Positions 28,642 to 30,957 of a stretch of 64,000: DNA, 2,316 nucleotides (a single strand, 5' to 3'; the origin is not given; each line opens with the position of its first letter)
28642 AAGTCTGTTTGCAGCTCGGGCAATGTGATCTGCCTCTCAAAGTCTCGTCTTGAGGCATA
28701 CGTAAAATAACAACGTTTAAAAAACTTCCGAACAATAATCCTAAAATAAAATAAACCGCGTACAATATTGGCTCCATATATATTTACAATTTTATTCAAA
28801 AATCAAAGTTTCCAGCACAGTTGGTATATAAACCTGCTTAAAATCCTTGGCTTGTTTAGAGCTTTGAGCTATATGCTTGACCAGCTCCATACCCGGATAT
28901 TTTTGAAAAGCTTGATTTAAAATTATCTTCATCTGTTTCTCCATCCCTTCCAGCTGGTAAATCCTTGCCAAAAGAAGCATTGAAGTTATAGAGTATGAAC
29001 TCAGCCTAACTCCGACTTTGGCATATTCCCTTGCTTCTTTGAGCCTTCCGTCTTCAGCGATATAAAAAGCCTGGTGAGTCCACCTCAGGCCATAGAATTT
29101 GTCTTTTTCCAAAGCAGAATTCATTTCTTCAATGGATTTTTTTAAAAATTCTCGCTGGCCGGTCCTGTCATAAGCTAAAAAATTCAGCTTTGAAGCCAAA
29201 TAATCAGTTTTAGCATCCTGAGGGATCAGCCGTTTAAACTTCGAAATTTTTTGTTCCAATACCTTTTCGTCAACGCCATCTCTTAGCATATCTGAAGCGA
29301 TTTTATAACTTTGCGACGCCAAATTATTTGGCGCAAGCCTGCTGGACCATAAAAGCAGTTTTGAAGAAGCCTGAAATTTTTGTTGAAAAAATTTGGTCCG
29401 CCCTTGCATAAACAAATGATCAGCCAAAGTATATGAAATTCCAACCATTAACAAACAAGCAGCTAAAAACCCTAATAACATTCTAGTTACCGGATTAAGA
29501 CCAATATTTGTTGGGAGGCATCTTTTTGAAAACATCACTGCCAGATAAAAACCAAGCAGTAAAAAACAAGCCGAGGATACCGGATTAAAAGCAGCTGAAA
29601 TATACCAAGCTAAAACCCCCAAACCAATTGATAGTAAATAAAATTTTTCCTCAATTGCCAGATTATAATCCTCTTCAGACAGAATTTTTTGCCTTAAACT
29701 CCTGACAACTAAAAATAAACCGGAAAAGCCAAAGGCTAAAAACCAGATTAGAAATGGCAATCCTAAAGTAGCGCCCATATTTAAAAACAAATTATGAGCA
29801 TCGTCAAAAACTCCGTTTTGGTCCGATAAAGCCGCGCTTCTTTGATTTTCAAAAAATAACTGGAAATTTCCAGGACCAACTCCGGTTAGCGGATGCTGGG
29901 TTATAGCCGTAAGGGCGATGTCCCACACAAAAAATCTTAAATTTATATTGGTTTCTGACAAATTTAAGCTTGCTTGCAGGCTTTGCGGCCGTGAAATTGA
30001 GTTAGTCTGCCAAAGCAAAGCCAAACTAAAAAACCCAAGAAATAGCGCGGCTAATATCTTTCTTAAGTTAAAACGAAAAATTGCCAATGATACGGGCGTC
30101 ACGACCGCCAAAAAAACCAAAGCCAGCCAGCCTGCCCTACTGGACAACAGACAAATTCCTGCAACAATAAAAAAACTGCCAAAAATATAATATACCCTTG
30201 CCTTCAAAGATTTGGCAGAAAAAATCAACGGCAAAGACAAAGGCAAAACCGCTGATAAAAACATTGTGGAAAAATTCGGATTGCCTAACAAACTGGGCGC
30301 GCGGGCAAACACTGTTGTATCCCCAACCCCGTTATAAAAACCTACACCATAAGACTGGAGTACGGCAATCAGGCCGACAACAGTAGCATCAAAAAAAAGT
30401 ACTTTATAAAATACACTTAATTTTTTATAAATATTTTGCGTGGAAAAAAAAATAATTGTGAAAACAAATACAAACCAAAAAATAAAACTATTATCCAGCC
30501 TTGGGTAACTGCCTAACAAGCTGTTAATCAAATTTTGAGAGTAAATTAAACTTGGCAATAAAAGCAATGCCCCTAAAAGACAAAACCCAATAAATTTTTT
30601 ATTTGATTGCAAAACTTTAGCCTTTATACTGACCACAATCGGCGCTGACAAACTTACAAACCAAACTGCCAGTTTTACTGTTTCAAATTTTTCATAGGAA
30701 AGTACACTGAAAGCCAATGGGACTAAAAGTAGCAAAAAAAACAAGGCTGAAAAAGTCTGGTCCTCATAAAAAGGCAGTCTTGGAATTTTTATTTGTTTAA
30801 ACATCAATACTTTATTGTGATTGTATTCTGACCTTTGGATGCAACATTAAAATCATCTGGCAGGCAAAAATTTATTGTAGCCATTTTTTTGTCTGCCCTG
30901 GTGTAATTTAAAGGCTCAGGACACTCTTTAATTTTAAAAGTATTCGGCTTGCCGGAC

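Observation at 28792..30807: O-antigen-ligase-family membrane protein with a TPR tail between pilD and pilA: possible pilin O-glycosylation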

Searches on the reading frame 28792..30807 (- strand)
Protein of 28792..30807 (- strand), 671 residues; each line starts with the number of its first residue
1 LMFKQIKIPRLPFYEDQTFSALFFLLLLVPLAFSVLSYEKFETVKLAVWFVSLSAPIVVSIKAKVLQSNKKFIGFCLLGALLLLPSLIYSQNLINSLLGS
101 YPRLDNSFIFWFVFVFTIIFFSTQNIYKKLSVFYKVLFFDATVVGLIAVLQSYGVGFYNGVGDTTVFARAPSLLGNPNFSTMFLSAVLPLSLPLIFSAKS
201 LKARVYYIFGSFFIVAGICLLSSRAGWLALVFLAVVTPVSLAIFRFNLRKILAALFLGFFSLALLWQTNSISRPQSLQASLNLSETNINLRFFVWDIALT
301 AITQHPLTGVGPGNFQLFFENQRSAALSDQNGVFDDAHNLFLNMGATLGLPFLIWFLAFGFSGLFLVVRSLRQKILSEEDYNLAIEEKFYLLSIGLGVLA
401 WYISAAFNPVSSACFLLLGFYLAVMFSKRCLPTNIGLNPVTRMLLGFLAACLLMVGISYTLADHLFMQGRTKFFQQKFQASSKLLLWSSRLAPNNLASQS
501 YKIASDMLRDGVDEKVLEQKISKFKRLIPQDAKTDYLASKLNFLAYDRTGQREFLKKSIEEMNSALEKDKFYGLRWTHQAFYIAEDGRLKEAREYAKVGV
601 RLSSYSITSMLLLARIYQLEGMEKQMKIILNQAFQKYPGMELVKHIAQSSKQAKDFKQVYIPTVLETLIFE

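Call 3: search_protein_families(library=pfam, proteins=[window:28792-30807:-], max_evalue=0.1)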
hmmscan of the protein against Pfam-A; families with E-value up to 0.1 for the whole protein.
window:28792-30807:- (671 aa): 1 family
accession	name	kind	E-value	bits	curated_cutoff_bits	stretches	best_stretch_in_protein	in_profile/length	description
PF04932.20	Wzy_C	-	2e-18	67.1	31.7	1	210-356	2-148/149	O-Antigen ligase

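Call 4: search_protein_families(library=ncbifam, proteins=[window:28792-30807:-], max_evalue=0.1)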
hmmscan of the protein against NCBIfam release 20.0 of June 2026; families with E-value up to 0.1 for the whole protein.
window:28792-30807:- (671 aa): 1 family
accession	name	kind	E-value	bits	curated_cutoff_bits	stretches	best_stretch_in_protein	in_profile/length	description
TIGR00947.1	2A73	equivalog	2.6e-10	39.9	366.4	1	168-373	162-374/425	IctB family putative bicarbonate transporter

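Call 8: search_solved_structures(query=window:28792-30807:-, max_evalue=10, show_alignments=2)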
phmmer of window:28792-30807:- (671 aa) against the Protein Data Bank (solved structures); distinct sequences matched with E-value up to 10: 3.
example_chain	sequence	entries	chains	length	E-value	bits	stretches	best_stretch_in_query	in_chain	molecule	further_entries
7tpg_B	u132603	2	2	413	1.4e-06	30.9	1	219-397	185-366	Putative cell surface polysaccharide polymerase/ligase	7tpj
9eh1_V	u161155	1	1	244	0.055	15.7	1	498-566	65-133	RNA polymerase II-associated factor 1 homolog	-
3i8o_A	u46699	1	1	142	1.6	10.9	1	521-624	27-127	KH domain-containing protein MJ1533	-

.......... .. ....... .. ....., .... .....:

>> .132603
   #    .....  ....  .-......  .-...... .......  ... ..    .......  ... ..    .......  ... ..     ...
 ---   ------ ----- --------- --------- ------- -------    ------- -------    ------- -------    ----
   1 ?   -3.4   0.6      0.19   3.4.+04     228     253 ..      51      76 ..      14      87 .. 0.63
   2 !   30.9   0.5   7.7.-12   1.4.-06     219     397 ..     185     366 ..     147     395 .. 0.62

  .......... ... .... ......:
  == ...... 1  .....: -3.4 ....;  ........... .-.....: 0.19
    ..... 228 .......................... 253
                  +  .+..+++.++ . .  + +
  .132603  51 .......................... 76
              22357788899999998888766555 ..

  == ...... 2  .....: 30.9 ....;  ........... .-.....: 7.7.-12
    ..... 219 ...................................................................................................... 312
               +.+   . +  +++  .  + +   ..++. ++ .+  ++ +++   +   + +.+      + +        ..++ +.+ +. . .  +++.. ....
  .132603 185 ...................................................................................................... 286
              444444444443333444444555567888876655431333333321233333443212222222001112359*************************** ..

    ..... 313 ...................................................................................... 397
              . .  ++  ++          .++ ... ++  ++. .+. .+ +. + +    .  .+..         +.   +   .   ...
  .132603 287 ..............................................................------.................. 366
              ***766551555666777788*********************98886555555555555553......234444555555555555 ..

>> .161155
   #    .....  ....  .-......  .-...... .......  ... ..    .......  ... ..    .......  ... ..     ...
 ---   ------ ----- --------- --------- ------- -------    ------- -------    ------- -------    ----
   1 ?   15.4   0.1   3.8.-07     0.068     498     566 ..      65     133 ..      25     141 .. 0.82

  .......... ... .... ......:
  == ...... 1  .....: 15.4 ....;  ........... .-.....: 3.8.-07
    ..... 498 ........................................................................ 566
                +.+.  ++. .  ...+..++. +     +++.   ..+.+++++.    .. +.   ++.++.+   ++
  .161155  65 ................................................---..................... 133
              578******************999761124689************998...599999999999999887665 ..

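Call 10: find_homologous_proteins(query=window:28792-30807:-, max_evalue=0.001)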
Query window:28792-30807:- (671 aa): 49 proteins with E <= 0.001 among 8000 candidates.
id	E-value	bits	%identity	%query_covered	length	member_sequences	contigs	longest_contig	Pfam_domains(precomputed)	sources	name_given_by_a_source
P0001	0.0e+0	1458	100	100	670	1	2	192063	PF04932.21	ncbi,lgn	-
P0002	1.9e-110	389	36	98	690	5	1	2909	PF04932.21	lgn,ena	-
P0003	3.3e-107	378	36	98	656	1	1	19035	PF14559.13,PF00515.35,PF07719.24,PF04932.21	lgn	-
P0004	8.8e-104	367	35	98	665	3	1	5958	PF14559.13,PF23914.2,PF13181.13,PF07719.24,PF04932.21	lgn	-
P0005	3.5e-102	362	34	98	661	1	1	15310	PF04932.21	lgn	-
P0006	4.5e-98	348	35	98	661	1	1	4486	PF04932.21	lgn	-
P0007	5.0e-98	348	34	98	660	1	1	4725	PF04932.21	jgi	-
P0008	4.0e-95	338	34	97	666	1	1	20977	PF13181.13,PF07719.24,PF04932.21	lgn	-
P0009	2.8e-93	332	34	97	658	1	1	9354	PF04932.21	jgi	-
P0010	2.4e-92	329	34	99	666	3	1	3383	PF04932.21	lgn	-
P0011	2.3e-90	323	33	99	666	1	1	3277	PF04932.21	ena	-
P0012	3.0e-90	322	33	97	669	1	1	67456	PF23914.2,PF07719.24,PF04932.21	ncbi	-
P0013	6.3e-90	321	32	99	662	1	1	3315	PF14559.13,PF23914.2,PF13181.13,PF07719.24,PF04932.21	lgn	-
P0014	2.4e-89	319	32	98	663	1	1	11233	PF14559.13,PF23914.2,PF07719.24,PF04932.21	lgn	-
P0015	5.6e-87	311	29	97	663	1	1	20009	PF14559.13,PF23914.2,PF13181.13,PF07719.24,PF04932.21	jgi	jgi:O-antigen ligase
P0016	1.7e-85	307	31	98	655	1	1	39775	PF23914.2,PF07719.24,PF04932.21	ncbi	-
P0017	3.4e-84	302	34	94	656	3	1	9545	PF00515.35,PF04932.21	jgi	jgi:O-antigen ligase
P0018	1.6e-83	300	34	98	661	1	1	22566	PF23914.2,PF25060.1,PF00515.35,PF13428.13,PF13181.13,PF07719.24,PF04932.21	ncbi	-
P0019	2.3e-83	300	34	97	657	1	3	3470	PF13181.13,PF04932.21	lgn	-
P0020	7.9e-83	298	31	97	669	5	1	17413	PF23914.2,PF13181.13,PF07719.24,PF04932.21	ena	-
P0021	8.3e-83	298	33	97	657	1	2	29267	PF13181.13,PF04932.21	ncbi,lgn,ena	-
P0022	1.7e-82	297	30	97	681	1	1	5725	PF00515.35,PF13181.13,PF07719.24,PF04932.21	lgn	-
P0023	2.2e-81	293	34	94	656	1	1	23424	PF04932.21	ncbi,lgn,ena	-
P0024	1.7e-77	280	33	99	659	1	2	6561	PF23914.2,PF00515.35,PF13428.13,PF13181.13,PF07719.24,PF04932.21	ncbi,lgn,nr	ncbi:MAG: O-antigen ligase family protein [Patescibacteria group bacterium]|nr:O-antigen ligase fami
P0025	6.7e-77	278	31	97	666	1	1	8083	PF23914.2,PF00515.35,PF13181.13,PF07719.24,PF04932.21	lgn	-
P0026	2.0e-75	273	30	97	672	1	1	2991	PF07719.24,PF04932.21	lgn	-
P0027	1.6e-73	267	32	99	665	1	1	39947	PF04932.21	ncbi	-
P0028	2.5e-72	263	31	96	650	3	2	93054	PF04932.21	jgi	-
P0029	1.5e-69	254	30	97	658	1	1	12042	PF07719.24,PF04932.21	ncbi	-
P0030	3.6e-69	253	31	95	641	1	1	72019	PF04932.21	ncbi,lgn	-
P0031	6.5e-69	252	31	97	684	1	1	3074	PF04932.21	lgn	-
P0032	6.4e-68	248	31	97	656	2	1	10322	PF04932.21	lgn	-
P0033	6.7e-67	245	30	97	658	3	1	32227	PF04932.21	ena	-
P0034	2.0e-64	237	30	98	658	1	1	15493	PF23914.2,PF04932.21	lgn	-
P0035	1.1e-59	221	27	99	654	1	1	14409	PF04932.21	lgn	-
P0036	9.2e-59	218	28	94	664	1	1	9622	PF04932.21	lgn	-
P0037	3.2e-57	213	28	97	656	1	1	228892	PF04932.21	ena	-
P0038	2.5e-53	200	28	97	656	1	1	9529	PF00515.35,PF07719.24,PF04932.21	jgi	jgi:O-antigen ligase/predicted negative regulator of RcsB-dependent stress response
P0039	7.9e-52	195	30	76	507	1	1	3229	PF04932.21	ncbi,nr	ncbi:MAG: O-antigen ligase family protein, partial [Patescibacteria group bacterium]|nr:O-antigen li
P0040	1.6e-47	181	27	96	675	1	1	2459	PF04932.21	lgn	-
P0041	1.3e-43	168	26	98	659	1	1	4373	PF04932.21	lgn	-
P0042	5.3e-41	160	29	42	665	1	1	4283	PF04932.21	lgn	-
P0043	2.9e-6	45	23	57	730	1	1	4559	PF14559.13,PF07719.24,PF04932.21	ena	-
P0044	5.8e-6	44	31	25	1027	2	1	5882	PF02449.22,PF04932.21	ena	-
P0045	1.1e-5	43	26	42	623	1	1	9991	PF14559.13,PF13431.13,PF23914.2,PF00515.35,PF07719.24,PF04932.21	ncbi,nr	ncbi:MAG TPA: O-antigen ligase family protein [Candidatus Eisenbacteria bacterium]|nr:O-antigen liga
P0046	3.6e-5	41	22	59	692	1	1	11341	PF14559.13,PF13431.13,PF23914.2,PF13432.13,PF13428.13,PF07719.24,PF04932.21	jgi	-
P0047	4.1e-5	41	29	34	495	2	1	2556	PF04932.21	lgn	-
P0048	5.1e-5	41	30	26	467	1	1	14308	PF04932.21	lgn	-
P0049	2.1e-4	39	27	33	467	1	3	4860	PF04932.21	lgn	-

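Call 12: find_related_loci(query=A1, collection=genome_contigs, flank=10000)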
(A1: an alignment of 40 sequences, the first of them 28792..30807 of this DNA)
Query A1 (671 aa) in genome_contigs; peptide patterns used: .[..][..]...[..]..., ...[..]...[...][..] (x = any residue, [..] = any of these).
76 stretches matched a pattern; 52 encode a relative of the query (tblastn E <= 1e-3); 52 distinct loci.
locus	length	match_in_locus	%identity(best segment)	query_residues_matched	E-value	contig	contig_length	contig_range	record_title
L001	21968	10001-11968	38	4-671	2e-127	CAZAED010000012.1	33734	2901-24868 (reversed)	MAG TPA_asm: uncultured Candidatus Saccharibacteria bacterium isolate SRP342105_co1_329 genome assembly, contig: NODE_16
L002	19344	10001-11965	38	3-671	2e-120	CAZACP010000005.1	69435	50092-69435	MAG TPA_asm: uncultured Candidatus Saccharibacteria bacterium isolate SRP135725_co1_375 genome assembly, contig: NODE_27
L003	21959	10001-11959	34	7-671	9e-115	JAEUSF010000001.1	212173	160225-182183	MAG: Candidatus Doudnabacteria bacterium isolate new MAG-296 NODE_1_length_212173_cov_5.473031, whole genome shotgun seq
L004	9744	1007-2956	37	8-671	1e-113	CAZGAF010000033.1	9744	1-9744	MAG TPA_asm: uncultured Candidatus Saccharibacteria bacterium isolate SRP170004_co1_518 genome assembly, contig: NODE_11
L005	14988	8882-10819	35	19-668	3e-99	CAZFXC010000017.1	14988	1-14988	MAG TPA_asm: uncultured Candidatus Saccharibacteria bacterium isolate SRP342105_co2_51 genome assembly, contig: NODE_417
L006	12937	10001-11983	34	8-671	6e-95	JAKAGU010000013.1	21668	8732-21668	MAG: bacterium isolate WY2.bin63 NODE_3236_length_21668_cov_1.813193, whole genome shotgun sequence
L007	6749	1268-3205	31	10-659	7e-94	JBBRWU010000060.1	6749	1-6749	MAG: Candidatus Doudnabacteria bacterium isolate La4_metabat2.076 La4_metabat2.076_K_1689100_L_6749_cov_67.8682, whole g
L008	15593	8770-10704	34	10-659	1e-93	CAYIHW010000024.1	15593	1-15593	MAG TPA_asm: uncultured Candidatus Saccharibacteria bacterium isolate ERP119705_co23_139 genome assembly, contig: NODE_3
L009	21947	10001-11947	33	14-671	6e-88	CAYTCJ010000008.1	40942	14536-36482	MAG TPA_asm: uncultured Candidatus Saccharibacteria bacterium isolate SRP257259_co1_173 genome assembly, contig: NODE_92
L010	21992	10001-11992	33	1-661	4e-88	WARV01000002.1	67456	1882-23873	MAG: Patescibacteria group bacterium isolate AMAZON01 genome_2, whole genome shotgun sequence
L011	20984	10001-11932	32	10-667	2e-87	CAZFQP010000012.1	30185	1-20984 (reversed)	MAG TPA_asm: uncultured Candidatus Saccharibacteria bacterium isolate SRP278252_co1_731 genome assembly, contig: NODE_23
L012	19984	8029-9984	34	8-665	1e-86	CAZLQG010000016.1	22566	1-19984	MAG TPA_asm: uncultured Candidatus Saccharibacteria bacterium isolate SRP178699_co2_524 genome assembly, contig: NODE_14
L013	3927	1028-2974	33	10-671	2e-87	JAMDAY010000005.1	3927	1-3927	MAG: Patescibacteria group bacterium isolate FK_Sedi_B_Bin.235 NODE_101219_length_3927_cov_42.9753, whole genome shotgun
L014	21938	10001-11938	31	1-659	6e-83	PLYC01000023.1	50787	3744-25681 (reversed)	MAG: Candidatus Doudnabacteria bacterium isolate palsa_1336 73.20120700_P3D.308_contig_84356, whole genome shotgun seque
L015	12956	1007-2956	32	2-661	4e-82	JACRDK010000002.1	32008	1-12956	MAG: Candidatus Doudnabacteria bacterium isolate NC_groundwater_1670_Pr3_B-0.1um_42_13 SR-2_scaffold_141_249861, whole g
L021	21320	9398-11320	31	10-662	5e-75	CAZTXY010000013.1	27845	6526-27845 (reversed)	MAG TPA_asm: uncultured Candidatus Saccharibacteria bacterium isolate SRP192515_co2_146 genome assembly, contig: NODE_12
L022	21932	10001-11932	28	10-666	3e-70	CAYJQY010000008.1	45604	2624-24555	MAG TPA_asm: uncultured Candidatus Saccharibacteria bacterium isolate ERP125453_co1_47 genome assembly, contig: NODE_576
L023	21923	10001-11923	31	15-666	7e-69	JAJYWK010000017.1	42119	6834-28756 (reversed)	MAG: bacterium isolate FK3.bin112 NODE_1684_length_42119_cov_3.022480, whole genome shotgun sequence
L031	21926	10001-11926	28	10-664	1e-55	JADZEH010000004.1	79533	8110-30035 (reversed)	MAG: Candidatus Doudnabacteria bacterium isolate SJ812 c_000000166520, whole genome shotgun sequence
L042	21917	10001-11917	27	10-662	6e-55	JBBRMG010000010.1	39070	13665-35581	MAG: Candidatus Doudnabacteria bacterium isolate La1_metabat2.020 LA1C_B2.020_k141_834703L_39070_cov_11.0178, whole geno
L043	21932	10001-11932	26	10-662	2e-44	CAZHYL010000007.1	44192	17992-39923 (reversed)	MAG TPA_asm: uncultured Candidatus Saccharibacteria bacterium isolate binchicken_co347_150 genome assembly, contig: NODE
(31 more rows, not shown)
